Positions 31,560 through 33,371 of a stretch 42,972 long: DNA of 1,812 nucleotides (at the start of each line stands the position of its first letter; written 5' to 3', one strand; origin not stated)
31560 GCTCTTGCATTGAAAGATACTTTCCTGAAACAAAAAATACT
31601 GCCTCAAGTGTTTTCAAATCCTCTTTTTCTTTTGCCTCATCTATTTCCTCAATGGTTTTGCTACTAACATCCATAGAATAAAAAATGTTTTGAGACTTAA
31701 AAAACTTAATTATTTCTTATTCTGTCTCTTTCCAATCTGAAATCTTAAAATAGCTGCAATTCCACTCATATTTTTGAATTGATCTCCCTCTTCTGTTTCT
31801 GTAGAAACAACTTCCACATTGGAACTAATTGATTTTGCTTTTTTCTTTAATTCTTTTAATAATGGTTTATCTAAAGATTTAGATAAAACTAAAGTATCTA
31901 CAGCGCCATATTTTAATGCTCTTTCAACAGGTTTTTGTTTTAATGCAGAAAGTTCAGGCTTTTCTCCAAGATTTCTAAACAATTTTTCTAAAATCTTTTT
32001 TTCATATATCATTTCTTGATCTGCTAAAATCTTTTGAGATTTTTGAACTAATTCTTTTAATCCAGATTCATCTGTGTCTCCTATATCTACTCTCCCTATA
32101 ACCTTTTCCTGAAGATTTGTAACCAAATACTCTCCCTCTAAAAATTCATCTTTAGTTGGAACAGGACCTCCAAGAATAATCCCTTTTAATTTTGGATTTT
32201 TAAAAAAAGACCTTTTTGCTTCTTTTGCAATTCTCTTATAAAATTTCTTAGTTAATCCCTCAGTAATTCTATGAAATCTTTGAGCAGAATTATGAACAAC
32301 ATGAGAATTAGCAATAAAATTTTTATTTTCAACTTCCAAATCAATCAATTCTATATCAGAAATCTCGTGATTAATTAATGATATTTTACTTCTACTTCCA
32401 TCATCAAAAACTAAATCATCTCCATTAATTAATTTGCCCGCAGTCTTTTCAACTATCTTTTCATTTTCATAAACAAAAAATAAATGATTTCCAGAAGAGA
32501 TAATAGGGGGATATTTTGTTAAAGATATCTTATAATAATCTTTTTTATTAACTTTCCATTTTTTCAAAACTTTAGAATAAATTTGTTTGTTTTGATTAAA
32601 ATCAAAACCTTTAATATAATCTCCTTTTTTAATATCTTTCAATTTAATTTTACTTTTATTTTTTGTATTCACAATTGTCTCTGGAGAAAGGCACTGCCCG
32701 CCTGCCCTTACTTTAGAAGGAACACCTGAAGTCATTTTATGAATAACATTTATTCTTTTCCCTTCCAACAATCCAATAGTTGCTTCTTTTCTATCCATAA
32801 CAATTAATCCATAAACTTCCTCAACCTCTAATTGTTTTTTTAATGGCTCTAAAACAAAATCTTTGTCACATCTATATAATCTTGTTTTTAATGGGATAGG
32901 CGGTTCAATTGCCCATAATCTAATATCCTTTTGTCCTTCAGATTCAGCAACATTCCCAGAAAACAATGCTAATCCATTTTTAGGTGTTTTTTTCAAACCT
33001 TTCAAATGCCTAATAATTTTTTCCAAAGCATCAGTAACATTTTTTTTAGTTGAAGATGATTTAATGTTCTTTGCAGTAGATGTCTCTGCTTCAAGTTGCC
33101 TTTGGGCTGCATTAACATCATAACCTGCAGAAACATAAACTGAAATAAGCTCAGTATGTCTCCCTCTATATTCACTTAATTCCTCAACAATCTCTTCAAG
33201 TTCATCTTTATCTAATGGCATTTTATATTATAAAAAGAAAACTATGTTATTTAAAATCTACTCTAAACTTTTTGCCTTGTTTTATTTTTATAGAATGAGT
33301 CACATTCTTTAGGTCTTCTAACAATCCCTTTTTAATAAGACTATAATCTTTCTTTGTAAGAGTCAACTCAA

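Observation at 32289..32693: Mini-intein inserted immediately after the catalytic GGQ motif of release factor aRF1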

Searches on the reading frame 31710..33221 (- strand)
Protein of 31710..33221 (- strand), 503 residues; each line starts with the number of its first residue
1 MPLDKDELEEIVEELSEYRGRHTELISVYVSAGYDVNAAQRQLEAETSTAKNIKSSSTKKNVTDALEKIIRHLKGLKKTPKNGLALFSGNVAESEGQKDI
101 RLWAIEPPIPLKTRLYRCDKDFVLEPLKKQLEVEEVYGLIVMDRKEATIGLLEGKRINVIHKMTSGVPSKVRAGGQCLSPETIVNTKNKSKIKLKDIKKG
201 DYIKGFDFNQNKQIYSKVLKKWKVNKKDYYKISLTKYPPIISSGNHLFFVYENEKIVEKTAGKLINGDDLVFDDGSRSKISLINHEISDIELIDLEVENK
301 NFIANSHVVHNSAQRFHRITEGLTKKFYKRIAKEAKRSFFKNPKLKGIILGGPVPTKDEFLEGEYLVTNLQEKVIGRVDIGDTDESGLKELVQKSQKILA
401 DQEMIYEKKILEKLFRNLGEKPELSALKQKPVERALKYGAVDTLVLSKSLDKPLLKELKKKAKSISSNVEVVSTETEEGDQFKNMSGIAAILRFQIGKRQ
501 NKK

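Call 4: search_protein_families(library=pfam, proteins=[window:31710-33221:-], max_evalue=1)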
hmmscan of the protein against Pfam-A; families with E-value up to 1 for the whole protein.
window:31710-33221:- (503 aa): 10 families
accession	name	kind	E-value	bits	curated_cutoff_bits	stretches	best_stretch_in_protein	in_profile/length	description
PF03464.20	eRF1_2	-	1.9e-33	116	27.1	2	311-401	41-133/133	eRF1 domain 2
PF03465.20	eRF1_3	-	6.8e-16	59.1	25.8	1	405-496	2-106/106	eRF1 domain 3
PF03463.20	eRF1_1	-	1.6e-12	47.9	23.8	1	13-130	5-122/123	eRF1 domain 1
PF14890.11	Intein_splicing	-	1.1e-10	42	35.8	2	188-271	6-93/155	Intein splicing domain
PF18854.6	baeRF_family10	-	1.8e-08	35.2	27.1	1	312-384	60-129/143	Bacterial archaeo-eukaryotic release factor family 10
PF01079.26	Hint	-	1.3e-06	28.6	29.7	1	173-262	9-106/213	Hint module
PF18859.6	acVLRF1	-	0.00011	22.9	27.1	1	312-395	43-124/130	Actinobacteria/chloroflexi VLRF1 release factor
PF08032.17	SpoU_sub_bind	-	0.058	14.2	22.8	1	430-476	6-53/76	RNA 2'-O ribose methyltransferase substrate binding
PF22913.1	NBAS_11th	-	0.11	12.9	27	0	54-82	34-65/125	NBAS subunit of NRZ tethering complex, C-terminal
PF09478.16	CBM49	-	0.63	10.8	23.4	1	200-251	30-77/80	Carbohydrate binding domain CBM49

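Call 5: search_protein_families(library=ncbifam, proteins=[window:31710-33221:-], max_evalue=1)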
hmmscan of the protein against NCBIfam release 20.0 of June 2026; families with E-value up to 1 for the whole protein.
window:31710-33221:- (503 aa): 8 families
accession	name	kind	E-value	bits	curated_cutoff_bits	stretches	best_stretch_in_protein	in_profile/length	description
TIGR03676.1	aRF1_eRF1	equivalog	3.6e-114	381.7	234.7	3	6-177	3-174/403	peptide chain release factor aRF-1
TIGR00111.1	pelota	equivalog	2.3e-20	73.2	177.65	1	285-496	143-351/351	mRNA surveillance protein pelota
NF038136.1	rSAM_Rv_intein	exception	1.4e-06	27.5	700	1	175-257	74-157/574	intein-containing Rv2578c family radical SAM protein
TIGR01445.1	intein_Nterm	domain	4.3e-05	24.4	24.5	1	177-250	1-83/83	intein N-terminal splicing region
NF052289.1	Rv2629_fam_RHF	equivalog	6.6e-05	22.3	320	1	313-456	156-296/357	Rv2629 family ribosome hibernation factor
NF045703.1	rSAM_Tes_intein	exception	0.00071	17.5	1700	1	201-376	202-376/1040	tetraether lipid synthase Tes, intein-containing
NF041024.1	acVLRF1_NCBI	exception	0.012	15.3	125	1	310-398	114-203/208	acVLRF1 family peptidyl-tRNA hydrolase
NF058585.1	HptprglPActTf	PfamEq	0.036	13.6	300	1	209-273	13-75/172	heptaprenylglyceryl phosphate O-acetyltransferase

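Call 10: find_homologous_proteins(query=window:31710-33221:-, max_evalue=1e-10)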
Query window:31710-33221:- (503 aa): 3088 proteins with E <= 1e-10 among 8000 candidates; the best 120 are listed.
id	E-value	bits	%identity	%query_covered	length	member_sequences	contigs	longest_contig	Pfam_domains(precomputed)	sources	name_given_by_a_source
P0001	0.0e+0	1085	100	100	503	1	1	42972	PF03465.21,PF03464.21,PF18854.7,PF01079.26,PF14890.12,PF03463.21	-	-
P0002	3.1e-209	714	67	98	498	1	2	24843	PF03465.21,PF03464.21,PF18854.7,PF14890.12,PF03463.21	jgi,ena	-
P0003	2.8e-208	710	66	99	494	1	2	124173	PF03465.21,PF03464.21,PF18854.7,PF14890.12,PF03463.21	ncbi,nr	ncbi:MAG TPA: hypothetical protein VJ438_04055 [Candidatus Nanoarchaeia archaeon]|nr:hypothetical pr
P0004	8.9e-208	709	65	99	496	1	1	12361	PF03465.21,PF03464.21,PF18854.7,PF14890.12,PF03463.21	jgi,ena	-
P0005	6.3e-203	693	65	99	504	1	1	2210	PF03465.21,PF03464.21,PF18854.7,PF14890.12,PF03463.21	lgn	-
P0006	3.5e-202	690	63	99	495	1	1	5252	PF03465.21,PF03464.21,PF18854.7,PF14890.12,PF03463.21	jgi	-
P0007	7.0e-198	676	64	95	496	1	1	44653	PF03465.21,PF03464.21,PF18854.7,PF14890.12,PF03463.21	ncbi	-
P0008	9.4e-197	672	63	99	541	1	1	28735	PF03465.21,PF03464.21,PF18854.7,PF14890.12,PF03463.21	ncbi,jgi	-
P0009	1.0e-196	672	63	99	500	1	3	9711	PF03465.21,PF03464.21,PF18854.7,PF14890.12,PF03463.21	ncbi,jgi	-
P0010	3.8e-196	670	63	99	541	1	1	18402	PF03465.21,PF03464.21,PF18854.7,PF14890.12,PF03463.21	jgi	-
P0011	9.8e-196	669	64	95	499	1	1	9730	PF03465.21,PF03464.21,PF18854.7,PF14890.12,PF03463.21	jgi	jgi:peptide subunit release factor 1 (eRF1)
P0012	2.7e-194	664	63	99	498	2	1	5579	PF03465.21,PF03464.21,PF18854.7,PF14890.12,PF03463.21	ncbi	-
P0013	6.5e-193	660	61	95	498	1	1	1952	PF03465.21,PF03464.21,PF18854.7,PF14890.12,PF03463.21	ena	-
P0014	4.7e-192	657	62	98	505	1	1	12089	PF03465.21,PF03464.21,PF18854.7,PF01079.26,PF03463.21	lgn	-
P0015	8.0e-192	656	62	95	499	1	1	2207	PF03465.21,PF03464.21,PF18854.7,PF03463.21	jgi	-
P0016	1.3e-191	655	62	95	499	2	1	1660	PF03465.21,PF03464.21,PF18854.7,PF03463.21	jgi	-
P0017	2.0e-191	655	62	99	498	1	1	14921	PF03465.21,PF03464.21,PF18854.7,PF14890.12,PF03463.21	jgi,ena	-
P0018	3.3e-191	654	61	99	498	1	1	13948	PF03465.21,PF03464.21,PF18854.7,PF01079.26,PF14890.12,PF03463.21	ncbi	-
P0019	5.7e-191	653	63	95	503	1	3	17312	PF03465.21,PF03464.21,PF18854.7,PF14890.12,PF03463.21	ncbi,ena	-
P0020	1.8e-190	652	62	57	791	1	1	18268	PF03465.21,PF03464.21,PF18854.7,PF14528.12,PF14890.12,PF03463.21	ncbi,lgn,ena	-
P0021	5.9e-190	650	63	95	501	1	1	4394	PF03465.21,PF03464.21,PF18854.7,PF14890.12,PF03463.21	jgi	-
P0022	8.0e-190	650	62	95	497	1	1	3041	PF03465.21,PF03464.21,PF18854.7,PF14890.12,PF03463.21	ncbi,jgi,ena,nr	ncbi:MAG: hypothetical protein KKB31_00380 [Nanoarchaeota archaeon]|nr:hypothetical protein [Nanoarc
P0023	3.9e-189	647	61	98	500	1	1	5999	PF03465.21,PF03464.21,PF18854.7,PF18859.7,PF14890.12,PF03463.21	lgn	-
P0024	9.3e-188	643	61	99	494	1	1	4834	PF03465.21,PF03464.21,PF18854.7,PF18859.7,PF03463.21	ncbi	-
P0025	3.6e-187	641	60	98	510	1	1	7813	PF03465.21,PF03464.21,PF18854.7,PF14890.12,PF03463.21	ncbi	-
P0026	9.5e-187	639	62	95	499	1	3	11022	PF03465.21,PF03464.21,PF18854.7,PF14890.12,PF03463.21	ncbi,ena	ncbi:MAG: hypothetical protein AABW50_01980 [Nanoarchaeota archaeon]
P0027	2.6e-185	635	61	95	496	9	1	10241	PF03465.21,PF03464.21,PF18854.7,PF03463.21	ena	-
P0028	2.9e-185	635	61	98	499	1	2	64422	PF07591.16,PF03465.21,PF03464.21,PF18854.7,PF14890.12,PF03463.21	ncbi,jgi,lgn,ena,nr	ncbi:MAG: hypothetical protein KKF48_00865 [Nanoarchaeota archaeon]|nr:hypothetical protein [Nanoarc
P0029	3.5e-185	634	61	95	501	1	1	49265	PF03465.21,PF03464.21,PF18854.7,PF01079.26,PF14890.12,PF03463.21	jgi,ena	-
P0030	1.1e-184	633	60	95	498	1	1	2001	PF07591.16,PF03465.21,PF03464.21,PF18854.7,PF01079.26,PF14890.12,PF03463.21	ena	-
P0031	1.2e-184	632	62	54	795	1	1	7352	PF03465.21,PF03464.21,PF18854.7,PF14528.12,PF14890.12,PF03463.21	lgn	-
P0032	2.2e-184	632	62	95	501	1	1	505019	PF03465.21,PF03464.21,PF18854.7,PF14890.12,PF03463.21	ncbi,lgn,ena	-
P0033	8.3e-184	630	62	99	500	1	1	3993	PF03465.21,PF03464.21,PF18854.7,PF01079.26,PF14890.12,PF03463.21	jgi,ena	-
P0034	1.1e-183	629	59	95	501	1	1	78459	PF03465.21,PF03464.21,PF18854.7,PF18859.7,PF03463.21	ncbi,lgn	-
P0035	1.5e-183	629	52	60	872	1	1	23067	PF03465.21,PF03464.21,PF18854.7,PF01381.29,PF14528.12,PF14890.12,PF03463.21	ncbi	-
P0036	3.4e-183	628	59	99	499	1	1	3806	PF07591.16,PF03465.21,PF03464.21,PF18854.7,PF01079.26,PF14890.12,PF03463.21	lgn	-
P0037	4.4e-182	624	61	99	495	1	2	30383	PF03465.21,PF03464.21,PF18854.7,PF03463.21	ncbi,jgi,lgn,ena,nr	ncbi:MAG: hypothetical protein KJ646_05380 [Nanoarchaeota archaeon]|nr:hypothetical protein [Nanoarc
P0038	7.9e-181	620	59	98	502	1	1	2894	PF03465.21,PF03464.21,PF18854.7,PF18859.7,PF14890.12,PF03463.21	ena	-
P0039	1.4e-180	619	61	95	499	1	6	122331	PF03465.21,PF03464.21,PF18854.7,PF14890.12,PF03463.21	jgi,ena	-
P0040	1.8e-180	619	62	54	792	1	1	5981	PF03465.21,PF03464.21,PF18854.7,PF14528.12,PF14890.12,PF03463.21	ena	-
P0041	4.1e-180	618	61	54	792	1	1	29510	PF03465.21,PF03464.21,PF18854.7,PF14528.12,PF14890.12,PF03463.21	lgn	-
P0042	4.4e-180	617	60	99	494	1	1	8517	PF03465.21,PF03464.21,PF18854.7,PF14890.12,PF03463.21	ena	-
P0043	5.9e-180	617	59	54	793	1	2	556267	PF03465.21,PF03464.21,PF18854.7,PF14528.12,PF14890.12,PF03463.21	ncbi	-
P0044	1.4e-179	616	60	98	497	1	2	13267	PF03465.21,PF03464.21,PF18854.7,PF14890.12,PF03463.21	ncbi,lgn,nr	ncbi:hypothetical protein HY212_03785 [Candidatus Pacearchaeota archaeon]|nr:hypothetical protein [C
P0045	2.7e-179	615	59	58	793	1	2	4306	PF03465.21,PF03464.21,PF18854.7,PF14528.12,PF14890.12,PF03463.21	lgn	-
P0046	8.0e-179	613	59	54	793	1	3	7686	PF03465.21,PF03464.21,PF18854.7,PF14528.12,PF14890.12,PF03463.21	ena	-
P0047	3.6e-178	611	60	54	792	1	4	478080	PF03465.21,PF03464.21,PF18854.7,PF14528.12,PF14890.12,PF03463.21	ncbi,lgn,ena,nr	ncbi:hypothetical protein KAI04_01050 [Candidatus Pacearchaeota archaeon]|nr:hypothetical protein [C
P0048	3.6e-178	611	59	98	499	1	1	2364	PF03465.21,PF03464.21,PF18854.7,PF14890.12,PF03463.21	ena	-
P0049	3.9e-178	611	57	57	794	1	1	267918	PF03465.21,PF03464.21,PF18854.7,PF14528.12,PF14890.12,PF03463.21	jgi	jgi:peptide subunit release factor 1 (eRF1)/uncharacterized pyridoxamine 5'-phosphate oxidase family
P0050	4.2e-178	611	60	54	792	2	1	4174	PF03465.21,PF03464.21,PF18854.7,PF14528.12,PF14890.12,PF03463.21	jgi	-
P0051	4.3e-178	611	60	54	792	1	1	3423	PF03465.21,PF03464.21,PF18854.7,PF14528.12,PF14890.12,PF03463.21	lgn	-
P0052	4.4e-178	611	61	54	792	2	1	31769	PF03465.21,PF03464.21,PF18854.7,PF14528.12,PF14890.12,PF03463.21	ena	-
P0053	4.9e-178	611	58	51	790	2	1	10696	PF03465.21,PF03464.21,PF18854.7,PF14528.12,PF14890.12,PF03463.21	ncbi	ncbi:MAG: LAGLIDADG family homing endonuclease, partial [Nanoarchaeota archaeon]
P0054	5.1e-178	611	57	51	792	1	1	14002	PF03465.21,PF03464.21,PF18854.7,PF14528.12,PF14890.12,PF03463.21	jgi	jgi:peptide subunit release factor 1 (eRF1)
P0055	7.8e-178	610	57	96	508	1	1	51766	PF03465.21,PF03464.21,PF18854.7,PF01079.26,PF14890.12,PF03463.21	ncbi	-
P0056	1.1e-177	609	60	54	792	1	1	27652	PF03465.21,PF03464.21,PF18854.7,PF14528.12,PF14890.12,PF03463.21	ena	-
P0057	2.8e-177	608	59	97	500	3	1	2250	PF03465.21,PF03464.21,PF18854.7,PF18859.7,PF14890.12,PF03463.21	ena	-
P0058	2.9e-177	608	59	50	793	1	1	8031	PF03465.21,PF03464.21,PF18854.7,PF14528.12,PF14890.12,PF03463.21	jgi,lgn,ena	-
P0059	3.1e-177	608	59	98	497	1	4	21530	PF03465.21,PF03464.21,PF18854.7,PF14890.12,PF03463.21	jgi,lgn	-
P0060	4.5e-177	607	58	54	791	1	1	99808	PF03465.21,PF03464.21,PF18854.7,PF14528.12,PF14890.12,PF03463.21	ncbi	-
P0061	5.2e-177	607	59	54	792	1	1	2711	PF03465.21,PF03464.21,PF18854.7,PF14528.12,PF14890.12,PF03463.21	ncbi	-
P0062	1.3e-176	606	58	58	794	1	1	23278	PF03465.21,PF03464.21,PF18854.7,PF14528.12,PF14890.12,PF03463.21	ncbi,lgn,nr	ncbi:hypothetical protein K9L16_02300 [Candidatus Pacearchaeota archaeon]|nr:hypothetical protein [C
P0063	2.6e-176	605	58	95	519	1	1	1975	PF03465.21,PF03464.21,PF18854.7,PF14890.12,PF03463.21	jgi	jgi:peptide subunit release factor 1 (eRF1)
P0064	3.5e-176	605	59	54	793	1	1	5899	PF03465.21,PF03464.21,PF18854.7,PF14528.12,PF14890.12,PF03463.21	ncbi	-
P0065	3.9e-176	604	56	58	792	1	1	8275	PF03465.21,PF03464.21,PF18854.7,PF14528.12,PF14890.12,PF03463.21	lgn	-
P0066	4.0e-176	604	56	54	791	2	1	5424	PF03465.21,PF03464.21,PF18854.7,PF14528.12,PF18859.7,PF14890.12,PF03463.21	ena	-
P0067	4.2e-176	604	57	99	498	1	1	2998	PF03465.21,PF03464.21,PF18854.7,PF14890.12,PF03463.21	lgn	-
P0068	5.3e-176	604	59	98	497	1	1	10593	PF03465.21,PF03464.21,PF18854.7,PF14890.12,PF03463.21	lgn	-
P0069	5.5e-176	604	52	63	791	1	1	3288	PF03465.21,PF03464.21,PF18854.7,PF14528.12,PF14890.12,PF03463.21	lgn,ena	-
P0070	9.5e-176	603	58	51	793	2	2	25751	PF03465.21,PF03464.21,PF18854.7,PF14528.12,PF14890.12,PF03463.21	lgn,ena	-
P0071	1.0e-175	603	55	57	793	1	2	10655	PF03465.21,PF03464.21,PF18854.7,PF14528.12,PF14890.12,PF03463.21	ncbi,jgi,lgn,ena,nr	ncbi:hypothetical protein DRN69_01390 [Candidatus Pacearchaeota archaeon]|nr:MAG: hypothetical prote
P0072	1.0e-175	603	58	51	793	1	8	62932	PF03465.21,PF03464.21,PF18854.7,PF14528.12,PF14890.12,PF03463.21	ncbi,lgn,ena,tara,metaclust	tara:strand:+ start:50472 stop:52853 length:2382 start_codon:yes stop_codon:yes gene_type:complete|m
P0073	1.1e-175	603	56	54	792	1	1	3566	PF03465.21,PF03464.21,PF18854.7,PF14528.12,PF14890.12,PF03463.21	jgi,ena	-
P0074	1.4e-175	603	54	58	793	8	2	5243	PF03465.21,PF03464.21,PF18854.7,PF14528.12,PF14890.12,PF03463.21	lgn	-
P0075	1.4e-175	603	56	54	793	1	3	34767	PF03465.21,PF03464.21,PF18854.7,PF14528.12,PF14890.12,PF03463.21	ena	-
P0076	2.0e-175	602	61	51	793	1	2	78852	PF03465.21,PF03464.21,PF18854.7,PF14528.12,PF14890.12,PF03463.21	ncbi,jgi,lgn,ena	-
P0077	2.1e-175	602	58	99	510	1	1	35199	PF03465.21,PF03464.21,PF18854.7,PF01079.26,PF14890.12,PF03463.21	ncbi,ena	-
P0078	2.5e-175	602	59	54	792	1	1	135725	PF03465.21,PF03464.21,PF18854.7,PF14528.12,PF14890.12,PF03463.21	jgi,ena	-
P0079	6.5e-175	600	58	51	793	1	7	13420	PF03465.21,PF03464.21,PF18854.7,PF14528.12,PF14890.12,PF03463.21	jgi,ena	-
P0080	1.2e-174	600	57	95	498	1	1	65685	PF03465.21,PF03464.21,PF18854.7,PF14890.12,PF03463.21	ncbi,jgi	jgi:peptide subunit release factor 1 (eRF1)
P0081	1.2e-174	599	60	54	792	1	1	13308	PF03465.21,PF03464.21,PF18854.7,PF14528.12,PF14890.12,PF03463.21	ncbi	-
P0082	1.8e-174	599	54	57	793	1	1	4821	PF03465.21,PF03464.21,PF18854.7,PF14528.12,PF14890.12,PF03463.21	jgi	-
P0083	1.8e-174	599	58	95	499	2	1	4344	PF03465.21,PF03464.21,PF18854.7,PF01079.26,PF14890.12,PF03463.21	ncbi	-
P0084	2.3e-174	599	58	54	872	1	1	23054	PF03465.21,PF03464.21,PF18854.7,PF01381.29,PF14528.12,PF14890.12,PF03463.21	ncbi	ncbi:MAG: LAGLIDADG family homing endonuclease [archaeon]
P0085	6.4e-174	597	59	53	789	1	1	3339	PF03465.21,PF03464.21,PF18854.7,PF14528.12,PF14890.12,PF03463.21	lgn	-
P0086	6.7e-174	597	57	54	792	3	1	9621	PF03465.21,PF03464.21,PF18854.7,PF14528.12,PF14890.12,PF03463.21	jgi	-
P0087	9.5e-174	597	54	62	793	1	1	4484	PF03465.21,PF03464.21,PF18854.7,PF14528.12,PF14890.12,PF03463.21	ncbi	-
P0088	1.2e-173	596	56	54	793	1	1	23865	PF03465.21,PF03464.21,PF18854.7,PF14528.12,PF14890.12,PF03463.21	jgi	-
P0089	1.2e-173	596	59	95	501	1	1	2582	PF03465.21,PF03464.21,PF18854.7,PF14890.12,PF03463.21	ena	-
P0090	3.0e-173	595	59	50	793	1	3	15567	PF03465.21,PF03464.21,PF18854.7,PF14528.12,PF14890.12,PF03463.21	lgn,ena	-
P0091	3.4e-173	595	53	56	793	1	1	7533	PF03465.21,PF03464.21,PF18854.7,PF14528.12,PF14890.12,PF03463.21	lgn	-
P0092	4.1e-173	594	58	95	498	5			PF03465.21,PF03464.21,PF18854.7,PF14890.12,PF03463.21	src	-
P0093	8.1e-173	593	56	98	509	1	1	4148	PF03465.21,PF03464.21,PF18854.7,PF01079.26,PF14890.12,PF03463.21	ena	-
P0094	1.0e-172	593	56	55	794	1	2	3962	PF03465.21,PF03464.21,PF18854.7,PF14528.12,PF14890.12,PF03463.21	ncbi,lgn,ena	ncbi:MAG: LAGLIDADG family homing endonuclease [Nanoarchaeota archaeon]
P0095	2.0e-172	592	56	58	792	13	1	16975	PF03465.21,PF03464.21,PF18854.7,PF14528.12,PF14890.12,PF03463.21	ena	-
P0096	4.1e-172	591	59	51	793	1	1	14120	PF03465.21,PF03464.21,PF18854.7,PF14528.12,PF14890.12,PF03463.21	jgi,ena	-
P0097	5.8e-172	591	56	58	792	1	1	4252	PF03465.21,PF03464.21,PF18854.7,PF14528.12,PF14890.12,PF03463.21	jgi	-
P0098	9.2e-172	590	56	53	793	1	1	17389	PF03465.21,PF03464.21,PF18854.7,PF14528.12,PF14890.12,PF03463.21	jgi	-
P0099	9.6e-172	590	81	35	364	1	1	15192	PF03465.21,PF03464.21,PF18854.7,PF18859.7,PF03463.21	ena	-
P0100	1.0e-171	590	58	54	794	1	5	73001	PF03465.21,PF03464.21,PF18854.7,PF14528.12,PF14890.12,PF03463.21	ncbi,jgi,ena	-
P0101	1.9e-171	589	58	98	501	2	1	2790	PF03465.21,PF03464.21,PF18854.7,PF14890.12,PF03463.21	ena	-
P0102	3.2e-171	588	58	95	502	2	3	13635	PF03465.21,PF03464.21,PF18854.7,PF18859.7,PF01079.26,PF14890.12,PF03463.21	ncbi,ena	-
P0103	3.8e-171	588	53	51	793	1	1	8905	PF03465.21,PF03464.21,PF18854.7,PF14528.12,PF14890.12,PF03463.21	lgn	-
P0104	6.5e-171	587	54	58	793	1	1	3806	PF03465.21,PF03464.21,PF18854.7,PF14528.12,PF14890.12,PF03463.21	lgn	-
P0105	9.0e-171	587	60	95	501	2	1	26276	PF03465.21,PF03464.21,PF18854.7,PF14890.12,PF03463.21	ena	-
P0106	1.3e-170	586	56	54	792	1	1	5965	PF03465.21,PF03464.21,PF18854.7,PF14528.12,PF14890.12,PF03463.21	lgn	-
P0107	6.1e-170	584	58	50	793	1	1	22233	PF03465.21,PF03464.21,PF18854.7,PF14528.12,PF14890.12,PF03463.21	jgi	jgi:peptide subunit release factor 1 (eRF1)/intein/homing endonuclease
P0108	7.5e-170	584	56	52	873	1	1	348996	PF03465.21,PF03464.21,PF18854.7,PF01381.29,PF14528.12,PF14890.12,PF03463.21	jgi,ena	-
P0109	1.2e-169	583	63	43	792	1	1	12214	PF03465.21,PF03464.21,PF18854.7,PF14528.12,PF14890.12,PF03463.21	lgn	-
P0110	1.3e-169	583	58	98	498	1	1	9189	PF03465.21,PF03464.21,PF18854.7,PF14890.12,PF03463.21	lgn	-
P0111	2.2e-169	582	60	50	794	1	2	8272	PF03465.21,PF03464.21,PF18854.7,PF14528.12,PF14890.12,PF03463.21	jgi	jgi:peptide subunit release factor 1 (eRF1)/intein/homing endonuclease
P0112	2.3e-169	582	60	50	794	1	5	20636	PF03465.21,PF03464.21,PF18854.7,PF14528.12,PF14890.12,PF03463.21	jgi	jgi:peptide subunit release factor 1 (eRF1)/intein/homing endonuclease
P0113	2.5e-169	582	54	54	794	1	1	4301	PF03465.21,PF03464.21,PF18854.7,PF14528.12,PF14890.12,PF03463.21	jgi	-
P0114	3.3e-169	582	81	35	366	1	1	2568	PF03465.21,PF03464.21,PF18854.7,PF18859.7,PF03463.21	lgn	-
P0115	3.7e-169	581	84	32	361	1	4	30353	PF03465.21,PF03464.21,PF18854.7,PF18859.7,PF03463.21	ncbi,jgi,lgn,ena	-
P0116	4.2e-169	581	57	95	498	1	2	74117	PF03465.21,PF03464.21,PF18854.7,PF14890.12,PF03463.21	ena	-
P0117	5.5e-169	581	55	58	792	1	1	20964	PF03465.21,PF03464.21,PF18854.7,PF14528.12,PF14890.12,PF03463.21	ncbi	-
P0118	1.8e-168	579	58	51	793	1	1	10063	PF03465.21,PF03464.21,PF18854.7,PF14528.12,PF14890.12,PF03463.21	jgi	-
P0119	2.8e-168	579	56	53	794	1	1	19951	PF03465.21,PF03464.21,PF18854.7,PF14528.12,PF14890.12,PF03463.21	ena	-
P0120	6.6e-168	577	58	95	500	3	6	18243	PF03465.21,PF03464.21,PF18854.7,PF14890.12,PF03463.21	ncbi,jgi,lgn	-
